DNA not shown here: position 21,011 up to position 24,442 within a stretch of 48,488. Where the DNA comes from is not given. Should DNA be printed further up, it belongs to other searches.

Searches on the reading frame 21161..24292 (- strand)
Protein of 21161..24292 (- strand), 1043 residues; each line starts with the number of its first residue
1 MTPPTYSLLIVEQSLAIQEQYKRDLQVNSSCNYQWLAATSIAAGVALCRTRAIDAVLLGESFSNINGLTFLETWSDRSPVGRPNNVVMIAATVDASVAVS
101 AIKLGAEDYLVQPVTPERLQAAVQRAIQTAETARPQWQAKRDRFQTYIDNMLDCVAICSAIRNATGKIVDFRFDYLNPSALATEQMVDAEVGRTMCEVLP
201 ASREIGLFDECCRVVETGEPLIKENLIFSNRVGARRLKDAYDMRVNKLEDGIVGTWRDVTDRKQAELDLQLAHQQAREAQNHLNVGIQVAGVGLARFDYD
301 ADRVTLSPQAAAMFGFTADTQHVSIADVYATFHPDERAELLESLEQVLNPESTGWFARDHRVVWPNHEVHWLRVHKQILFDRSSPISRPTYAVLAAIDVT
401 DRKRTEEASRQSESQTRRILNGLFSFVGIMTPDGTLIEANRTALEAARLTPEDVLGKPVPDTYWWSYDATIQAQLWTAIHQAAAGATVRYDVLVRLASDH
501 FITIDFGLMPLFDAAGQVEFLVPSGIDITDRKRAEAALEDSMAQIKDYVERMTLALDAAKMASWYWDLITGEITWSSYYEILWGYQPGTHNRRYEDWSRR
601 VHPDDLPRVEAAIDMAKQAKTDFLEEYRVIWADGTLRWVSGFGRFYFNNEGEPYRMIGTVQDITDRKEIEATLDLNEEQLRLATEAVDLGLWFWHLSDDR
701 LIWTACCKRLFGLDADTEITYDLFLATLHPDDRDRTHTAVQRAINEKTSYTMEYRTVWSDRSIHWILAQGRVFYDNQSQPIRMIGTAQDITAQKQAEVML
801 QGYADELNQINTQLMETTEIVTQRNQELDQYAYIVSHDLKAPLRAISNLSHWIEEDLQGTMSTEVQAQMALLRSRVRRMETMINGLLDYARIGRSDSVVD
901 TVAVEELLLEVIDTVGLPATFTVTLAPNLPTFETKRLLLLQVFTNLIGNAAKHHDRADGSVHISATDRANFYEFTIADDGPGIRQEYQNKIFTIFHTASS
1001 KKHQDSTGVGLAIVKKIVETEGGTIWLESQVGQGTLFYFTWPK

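Call 15: search_protein_families(library=pfam, max_evalue=0.001, proteins=[window:21161-24292:-])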
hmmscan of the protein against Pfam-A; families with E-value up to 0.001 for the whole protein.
window:21161-24292:- (1043 aa): 8 families
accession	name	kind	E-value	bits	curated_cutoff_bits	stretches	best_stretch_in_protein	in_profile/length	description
PF08447.18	PAS_3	-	3e-50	168.9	25.6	3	573-660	2-89/89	PAS fold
PF02518.31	HATPase_c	-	3.9e-25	88.9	26.4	1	936-1042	3-108/111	Histidine kinase-, DNA gyrase B-, and HSP90-like ATPase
PF08448.16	PAS_4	-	1.2e-21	77.4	23.1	1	427-533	8-110/110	PAS fold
PF00989.32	PAS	-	4.7e-19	68.9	22.6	2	416-517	3-102/113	PAS fold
PF13426.13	PAS_9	-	6.5e-13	49.3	27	0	429-481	6-55/103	PAS domain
PF00072.30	Response_reg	-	1.6e-10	41.6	30.2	1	9-124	2-111/111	Response regulator receiver domain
PF00512.31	HisKA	-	4.4e-08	33.5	26.9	1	830-893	4-64/66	His Kinase A (phospho-acceptor) domain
PF13581.12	HATPase_c_2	-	5.2e-05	23.7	27.4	1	947-1019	40-110/127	Histidine kinase-like ATPase domain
